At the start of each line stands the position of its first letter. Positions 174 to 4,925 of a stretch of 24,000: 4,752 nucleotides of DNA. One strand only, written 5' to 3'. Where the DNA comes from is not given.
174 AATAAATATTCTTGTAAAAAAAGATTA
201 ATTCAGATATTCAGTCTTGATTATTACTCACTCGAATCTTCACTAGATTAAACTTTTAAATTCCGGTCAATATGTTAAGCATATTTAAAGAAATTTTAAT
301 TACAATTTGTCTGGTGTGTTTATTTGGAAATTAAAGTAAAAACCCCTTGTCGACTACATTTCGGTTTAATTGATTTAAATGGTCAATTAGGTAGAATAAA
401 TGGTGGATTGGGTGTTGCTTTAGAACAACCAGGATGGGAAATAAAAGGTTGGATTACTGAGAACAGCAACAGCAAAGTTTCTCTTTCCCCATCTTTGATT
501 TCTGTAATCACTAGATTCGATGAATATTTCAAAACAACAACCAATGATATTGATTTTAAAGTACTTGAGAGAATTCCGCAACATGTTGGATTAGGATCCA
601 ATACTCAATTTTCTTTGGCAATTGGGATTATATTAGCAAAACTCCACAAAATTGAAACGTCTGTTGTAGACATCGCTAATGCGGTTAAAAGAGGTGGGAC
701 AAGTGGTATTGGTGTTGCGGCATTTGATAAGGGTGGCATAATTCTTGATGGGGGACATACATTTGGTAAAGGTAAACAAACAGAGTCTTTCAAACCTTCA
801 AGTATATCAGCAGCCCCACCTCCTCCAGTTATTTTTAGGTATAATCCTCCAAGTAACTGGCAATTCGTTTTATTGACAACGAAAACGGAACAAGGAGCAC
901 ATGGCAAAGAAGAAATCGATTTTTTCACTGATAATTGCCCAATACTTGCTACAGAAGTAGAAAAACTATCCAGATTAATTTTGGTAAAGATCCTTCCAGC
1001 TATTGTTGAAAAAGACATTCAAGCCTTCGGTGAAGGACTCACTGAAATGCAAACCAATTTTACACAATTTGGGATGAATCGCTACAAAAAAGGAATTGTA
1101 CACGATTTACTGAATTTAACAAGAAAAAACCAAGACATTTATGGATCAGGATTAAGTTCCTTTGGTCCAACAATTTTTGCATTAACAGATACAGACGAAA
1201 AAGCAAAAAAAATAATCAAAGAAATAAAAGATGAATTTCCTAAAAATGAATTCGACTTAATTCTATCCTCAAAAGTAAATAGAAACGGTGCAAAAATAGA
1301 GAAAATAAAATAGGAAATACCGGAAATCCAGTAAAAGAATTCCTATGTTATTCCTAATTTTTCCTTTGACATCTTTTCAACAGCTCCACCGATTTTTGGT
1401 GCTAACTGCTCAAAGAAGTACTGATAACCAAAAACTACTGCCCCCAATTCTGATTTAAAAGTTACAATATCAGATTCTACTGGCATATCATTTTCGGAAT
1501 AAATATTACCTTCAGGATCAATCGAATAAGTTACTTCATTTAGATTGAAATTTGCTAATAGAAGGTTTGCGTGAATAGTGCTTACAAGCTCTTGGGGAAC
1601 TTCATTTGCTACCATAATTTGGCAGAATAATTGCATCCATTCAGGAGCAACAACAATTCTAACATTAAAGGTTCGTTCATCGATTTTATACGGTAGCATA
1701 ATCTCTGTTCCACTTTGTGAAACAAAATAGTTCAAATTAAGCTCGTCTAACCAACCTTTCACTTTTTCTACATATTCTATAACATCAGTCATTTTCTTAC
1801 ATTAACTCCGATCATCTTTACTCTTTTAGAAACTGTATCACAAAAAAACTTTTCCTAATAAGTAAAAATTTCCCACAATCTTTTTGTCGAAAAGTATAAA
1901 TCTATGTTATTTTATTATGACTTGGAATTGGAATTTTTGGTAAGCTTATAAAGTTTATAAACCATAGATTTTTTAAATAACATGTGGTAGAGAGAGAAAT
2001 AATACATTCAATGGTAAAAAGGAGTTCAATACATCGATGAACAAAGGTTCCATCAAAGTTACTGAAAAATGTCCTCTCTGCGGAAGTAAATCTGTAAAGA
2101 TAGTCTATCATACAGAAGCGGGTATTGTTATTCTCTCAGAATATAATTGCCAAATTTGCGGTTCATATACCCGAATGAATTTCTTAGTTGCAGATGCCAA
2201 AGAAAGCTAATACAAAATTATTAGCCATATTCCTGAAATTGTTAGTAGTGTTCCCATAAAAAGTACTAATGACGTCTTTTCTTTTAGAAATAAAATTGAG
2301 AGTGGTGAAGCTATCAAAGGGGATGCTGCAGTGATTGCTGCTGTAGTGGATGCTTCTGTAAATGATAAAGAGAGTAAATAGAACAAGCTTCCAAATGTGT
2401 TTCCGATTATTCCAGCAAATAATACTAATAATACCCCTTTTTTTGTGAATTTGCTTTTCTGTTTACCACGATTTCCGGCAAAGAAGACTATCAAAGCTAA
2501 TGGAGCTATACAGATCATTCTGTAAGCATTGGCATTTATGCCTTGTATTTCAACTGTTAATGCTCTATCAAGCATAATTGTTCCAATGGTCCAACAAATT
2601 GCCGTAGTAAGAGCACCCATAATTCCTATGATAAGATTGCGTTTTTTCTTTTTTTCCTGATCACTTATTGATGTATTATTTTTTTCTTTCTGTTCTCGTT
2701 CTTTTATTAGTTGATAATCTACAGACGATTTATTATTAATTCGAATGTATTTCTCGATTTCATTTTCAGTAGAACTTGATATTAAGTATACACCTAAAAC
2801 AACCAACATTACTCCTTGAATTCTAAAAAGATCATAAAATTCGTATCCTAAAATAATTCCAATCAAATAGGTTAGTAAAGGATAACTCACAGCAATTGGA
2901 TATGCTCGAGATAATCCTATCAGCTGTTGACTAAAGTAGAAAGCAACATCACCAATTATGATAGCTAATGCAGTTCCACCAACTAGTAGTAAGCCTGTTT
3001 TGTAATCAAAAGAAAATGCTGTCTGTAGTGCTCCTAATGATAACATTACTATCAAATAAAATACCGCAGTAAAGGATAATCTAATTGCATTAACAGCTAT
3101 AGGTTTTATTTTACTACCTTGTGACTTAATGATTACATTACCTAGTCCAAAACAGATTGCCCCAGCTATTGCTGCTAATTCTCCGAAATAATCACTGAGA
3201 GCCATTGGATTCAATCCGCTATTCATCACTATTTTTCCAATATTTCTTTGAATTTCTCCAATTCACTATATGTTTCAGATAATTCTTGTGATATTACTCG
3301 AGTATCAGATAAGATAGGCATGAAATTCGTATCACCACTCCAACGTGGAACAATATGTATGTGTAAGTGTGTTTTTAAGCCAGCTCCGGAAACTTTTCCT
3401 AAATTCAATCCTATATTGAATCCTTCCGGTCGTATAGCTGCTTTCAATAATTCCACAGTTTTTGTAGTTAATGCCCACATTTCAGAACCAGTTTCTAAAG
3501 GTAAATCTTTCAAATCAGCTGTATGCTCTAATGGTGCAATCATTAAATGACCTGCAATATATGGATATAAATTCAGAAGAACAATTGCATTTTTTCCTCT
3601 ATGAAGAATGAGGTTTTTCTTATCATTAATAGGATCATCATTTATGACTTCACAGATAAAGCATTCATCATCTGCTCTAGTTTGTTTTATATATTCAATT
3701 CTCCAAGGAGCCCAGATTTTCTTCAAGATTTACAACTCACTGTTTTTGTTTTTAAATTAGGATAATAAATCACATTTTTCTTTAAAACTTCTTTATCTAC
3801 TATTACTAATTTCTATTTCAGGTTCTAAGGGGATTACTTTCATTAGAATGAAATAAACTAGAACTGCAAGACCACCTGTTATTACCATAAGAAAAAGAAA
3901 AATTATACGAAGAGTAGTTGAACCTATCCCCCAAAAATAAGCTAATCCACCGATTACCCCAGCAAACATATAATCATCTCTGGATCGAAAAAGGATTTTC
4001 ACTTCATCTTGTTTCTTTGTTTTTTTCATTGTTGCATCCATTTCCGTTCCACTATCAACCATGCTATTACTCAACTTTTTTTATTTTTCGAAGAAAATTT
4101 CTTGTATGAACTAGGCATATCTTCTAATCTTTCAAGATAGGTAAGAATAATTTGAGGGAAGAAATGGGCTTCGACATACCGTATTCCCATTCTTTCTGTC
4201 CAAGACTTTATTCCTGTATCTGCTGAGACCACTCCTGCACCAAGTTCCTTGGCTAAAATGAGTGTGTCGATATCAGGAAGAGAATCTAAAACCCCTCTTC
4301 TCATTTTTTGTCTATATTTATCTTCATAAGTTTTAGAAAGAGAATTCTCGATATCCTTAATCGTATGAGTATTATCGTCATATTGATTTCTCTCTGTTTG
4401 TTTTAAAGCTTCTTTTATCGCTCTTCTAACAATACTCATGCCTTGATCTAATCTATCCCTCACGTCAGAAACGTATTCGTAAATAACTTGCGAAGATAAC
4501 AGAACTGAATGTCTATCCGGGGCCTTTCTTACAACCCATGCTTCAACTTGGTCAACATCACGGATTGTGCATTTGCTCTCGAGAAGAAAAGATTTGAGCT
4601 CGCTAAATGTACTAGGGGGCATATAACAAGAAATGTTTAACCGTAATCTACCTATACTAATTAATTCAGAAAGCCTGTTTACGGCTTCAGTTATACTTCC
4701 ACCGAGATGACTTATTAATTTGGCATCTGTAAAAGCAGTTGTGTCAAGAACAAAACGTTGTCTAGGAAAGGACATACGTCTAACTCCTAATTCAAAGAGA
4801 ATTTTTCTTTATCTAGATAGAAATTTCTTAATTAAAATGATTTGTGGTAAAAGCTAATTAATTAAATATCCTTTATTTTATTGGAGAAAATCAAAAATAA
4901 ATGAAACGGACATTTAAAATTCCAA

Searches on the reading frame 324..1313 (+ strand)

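Call 76: search_protein_families(library=pfam, proteins=[window:324-1313:+], max_evalue=0.001)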
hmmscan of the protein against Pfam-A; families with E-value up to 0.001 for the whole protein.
window:324-1313:+ (329 aa): 2 families
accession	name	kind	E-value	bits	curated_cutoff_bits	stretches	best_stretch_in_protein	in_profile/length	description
PF08544.19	GHMP_kinases_C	-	1.1e-07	32.5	21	1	224-306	2-84/85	GHMP kinases C terminal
PF00288.32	GHMP_kinases_N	-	1.6e-06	28.6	22.3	1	61-137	6-86/87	GHMP kinases N terminal domain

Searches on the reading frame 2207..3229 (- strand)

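Call 76: search_protein_families(library=pfam, proteins=[window:2207-3229:-], max_evalue=0.001)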
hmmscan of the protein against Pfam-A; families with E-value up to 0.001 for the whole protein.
window:2207-3229:- (340 aa): 3 families
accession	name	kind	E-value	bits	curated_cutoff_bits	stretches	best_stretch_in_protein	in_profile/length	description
PF00892.27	EamA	-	4.1e-31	108.5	28.2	2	201-338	2-134/135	EamA-like transporter family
PF03151.22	TPT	-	9.5e-06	25.6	30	1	237-336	38-134/291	Triose-phosphate Transporter family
PF10639.15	TMEM234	-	1.6e-05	25.4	30.1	0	91-150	52-112/113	Putative transmembrane family 234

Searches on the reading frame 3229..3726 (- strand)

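Call 76: search_protein_families(library=pfam, proteins=[window:3229-3726:-], max_evalue=0.001)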
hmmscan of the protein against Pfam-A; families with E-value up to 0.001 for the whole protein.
window:3229-3726:- (165 aa): 3 families
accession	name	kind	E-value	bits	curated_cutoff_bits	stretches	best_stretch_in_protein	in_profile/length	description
PF01230.28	HIT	-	1.3e-10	42.2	21.5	1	41-128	9-95/98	HIT domain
PF11969.13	DcpS_C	-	0.00076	20.4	24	0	35-126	12-100/114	Scavenger mRNA decapping enzyme C-term binding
PF04677.20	CwfJ_C_1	-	0.00083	19.7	21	0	15-85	7-73/122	Protein similar to CwfJ C-terminus 1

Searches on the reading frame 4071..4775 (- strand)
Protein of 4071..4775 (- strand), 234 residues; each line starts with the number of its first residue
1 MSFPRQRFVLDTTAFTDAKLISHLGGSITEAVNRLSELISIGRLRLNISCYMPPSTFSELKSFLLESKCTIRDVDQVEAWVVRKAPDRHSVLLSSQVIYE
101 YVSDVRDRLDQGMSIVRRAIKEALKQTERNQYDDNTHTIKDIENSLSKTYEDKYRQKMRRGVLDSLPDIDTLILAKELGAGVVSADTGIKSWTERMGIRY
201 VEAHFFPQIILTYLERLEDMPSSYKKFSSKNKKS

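Call 76: search_protein_families(library=pfam, proteins=[window:4071-4775:-], max_evalue=0.001)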
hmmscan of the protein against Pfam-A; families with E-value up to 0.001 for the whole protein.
window:4071-4775:- (234 aa): 1 family
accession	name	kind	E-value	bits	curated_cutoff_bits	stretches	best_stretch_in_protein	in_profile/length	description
PF08745.17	PIN_5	-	3.9e-64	216.3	27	1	7-214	1-204/205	PINc domain ribonuclease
